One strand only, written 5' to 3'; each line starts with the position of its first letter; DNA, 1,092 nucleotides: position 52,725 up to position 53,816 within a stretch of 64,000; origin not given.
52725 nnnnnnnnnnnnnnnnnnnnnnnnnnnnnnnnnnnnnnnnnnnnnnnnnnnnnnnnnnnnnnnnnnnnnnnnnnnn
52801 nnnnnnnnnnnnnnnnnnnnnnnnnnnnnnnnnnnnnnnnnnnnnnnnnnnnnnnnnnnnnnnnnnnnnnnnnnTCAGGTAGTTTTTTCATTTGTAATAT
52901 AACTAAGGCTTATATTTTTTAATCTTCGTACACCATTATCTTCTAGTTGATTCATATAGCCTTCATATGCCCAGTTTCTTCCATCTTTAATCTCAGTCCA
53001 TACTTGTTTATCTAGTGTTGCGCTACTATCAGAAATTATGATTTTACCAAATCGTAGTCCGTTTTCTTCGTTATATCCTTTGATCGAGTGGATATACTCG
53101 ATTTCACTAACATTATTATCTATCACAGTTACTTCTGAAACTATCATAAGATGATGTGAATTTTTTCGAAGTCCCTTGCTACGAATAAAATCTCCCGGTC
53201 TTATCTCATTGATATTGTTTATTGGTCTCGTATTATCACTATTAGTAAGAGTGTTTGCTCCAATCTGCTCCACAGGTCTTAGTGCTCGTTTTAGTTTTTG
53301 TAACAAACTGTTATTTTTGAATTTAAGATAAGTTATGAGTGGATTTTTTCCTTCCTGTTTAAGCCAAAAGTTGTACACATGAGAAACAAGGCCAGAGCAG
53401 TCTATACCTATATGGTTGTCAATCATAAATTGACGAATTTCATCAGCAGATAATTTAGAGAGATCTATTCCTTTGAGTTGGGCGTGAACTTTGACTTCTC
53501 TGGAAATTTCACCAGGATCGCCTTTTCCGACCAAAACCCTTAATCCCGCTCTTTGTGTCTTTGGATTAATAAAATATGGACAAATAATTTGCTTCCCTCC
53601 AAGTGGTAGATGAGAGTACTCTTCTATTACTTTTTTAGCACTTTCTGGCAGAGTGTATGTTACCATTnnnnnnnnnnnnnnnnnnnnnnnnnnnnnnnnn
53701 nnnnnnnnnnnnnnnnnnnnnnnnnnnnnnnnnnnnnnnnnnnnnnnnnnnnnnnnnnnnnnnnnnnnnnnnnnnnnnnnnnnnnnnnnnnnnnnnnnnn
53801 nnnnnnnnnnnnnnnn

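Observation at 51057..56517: Six-gene translationally coupled operon: ThrC-like PLP enzyme, TM-anchored SAM MTase, large ATP-grasp ligase, NlpC/P60-like, Mpl, small basic protein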

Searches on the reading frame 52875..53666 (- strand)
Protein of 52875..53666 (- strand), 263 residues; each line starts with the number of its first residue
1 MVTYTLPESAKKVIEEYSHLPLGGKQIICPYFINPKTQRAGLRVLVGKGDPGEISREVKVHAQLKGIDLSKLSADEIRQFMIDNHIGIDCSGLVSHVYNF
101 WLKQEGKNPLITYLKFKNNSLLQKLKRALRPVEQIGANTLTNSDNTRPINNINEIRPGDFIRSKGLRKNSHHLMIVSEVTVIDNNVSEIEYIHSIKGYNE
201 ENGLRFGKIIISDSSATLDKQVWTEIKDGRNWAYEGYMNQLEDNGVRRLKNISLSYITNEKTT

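Call 3: search_protein_families(library=pfam, proteins=[window:52875-53666:-], max_evalue=0.01)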
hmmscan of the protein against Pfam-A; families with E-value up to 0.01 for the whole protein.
window:52875-53666:- (263 aa): 1 family
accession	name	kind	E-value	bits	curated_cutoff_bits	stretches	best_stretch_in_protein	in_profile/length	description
PF00877.26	NLPC_P60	-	0.0038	17.6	23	0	87-189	13-86/105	NlpC/P60 family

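Call 4: search_protein_families(library=ncbifam, proteins=[window:52875-53666:-], max_evalue=0.01)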
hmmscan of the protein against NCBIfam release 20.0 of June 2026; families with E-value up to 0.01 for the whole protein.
window:52875-53666:- (263 aa): 0 families

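Call 15: search_solved_structures(query=window:52875-53666:-, max_evalue=10)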
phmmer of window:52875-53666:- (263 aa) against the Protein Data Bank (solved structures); distinct sequences matched with E-value up to 10: 1.
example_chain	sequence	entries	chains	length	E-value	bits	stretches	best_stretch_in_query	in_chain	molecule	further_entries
6qm7_F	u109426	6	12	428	1.3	11.7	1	52-96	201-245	Proteasome alpha6 chain | Proteasome subunit alpha type | Proteasome alpha 1 subunit, putative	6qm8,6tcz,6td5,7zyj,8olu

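Call 20: find_homologous_proteins(query=window:52875-53666:-, max_evalue=0.001)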
Query window:52875-53666:- (263 aa): 107 proteins with E <= 0.001 among 880 candidates.
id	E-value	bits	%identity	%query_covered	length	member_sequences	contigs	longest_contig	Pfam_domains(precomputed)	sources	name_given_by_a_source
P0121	4.2e-165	565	95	100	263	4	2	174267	-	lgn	-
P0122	7.1e-147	506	85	99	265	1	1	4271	-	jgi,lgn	-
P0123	2.1e-139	481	78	100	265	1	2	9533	-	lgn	-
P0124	2.0e-137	475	77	100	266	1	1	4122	-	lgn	-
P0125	7.8e-135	466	77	99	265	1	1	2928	-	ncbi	-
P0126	7.4e-133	460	74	100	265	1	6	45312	-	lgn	-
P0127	3.3e-119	415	69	99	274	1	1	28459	-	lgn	-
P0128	1.3e-117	410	67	97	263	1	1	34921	-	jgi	jgi:hypothetical protein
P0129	4.7e-117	408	68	98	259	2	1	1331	-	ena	-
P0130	1.5e-115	403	65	99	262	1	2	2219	-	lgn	-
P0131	2.1e-115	403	66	97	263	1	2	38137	-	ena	-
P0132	4.5e-114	398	64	98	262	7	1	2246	-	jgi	jgi:hypothetical protein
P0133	8.5e-114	397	64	98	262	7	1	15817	-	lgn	-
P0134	2.1e-110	386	64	97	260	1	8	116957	-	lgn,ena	-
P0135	3.4e-110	386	64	98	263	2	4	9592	-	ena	-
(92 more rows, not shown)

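Call 28: predict_structure(alignment_id=A2)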
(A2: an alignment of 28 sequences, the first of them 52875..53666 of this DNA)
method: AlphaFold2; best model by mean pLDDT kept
length: 263 residues; sequences in the alignment: 28
mean_pLDDT: 94.2   pTM: 0.91
mean pLDDT of the five models: 94.2, 93.0, 93.0, 91.6, 91.1
residues with pLDDT >= 90: 230; 70-90: 26; 50-70: 7; < 50: 0
segments of 3 or more residues with pLDDT < 50: none
pLDDT, mean of each block of 10 residues (from residue 1): 97 98 97 73 83 96 97 97 94 98 98 96 94 95 97 98 88 97 97 91 95 97 95 94 95 95 73
secondary structure, 60 per line:
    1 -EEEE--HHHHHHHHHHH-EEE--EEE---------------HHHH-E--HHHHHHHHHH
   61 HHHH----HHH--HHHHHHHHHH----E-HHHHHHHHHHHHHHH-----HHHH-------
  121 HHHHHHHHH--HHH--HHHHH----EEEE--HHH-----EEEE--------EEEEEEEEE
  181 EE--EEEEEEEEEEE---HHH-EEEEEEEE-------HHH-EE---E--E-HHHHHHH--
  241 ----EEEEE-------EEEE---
elements in order: E2-5 H8-18 E20-22 E25-27 H43-46 H51-64 H74-83 H90-104 H110-113 H121-129 H137-141 E146-149 E160-163 E172-182 E185-195 E203-210 H232-238 E245-249 E257-260
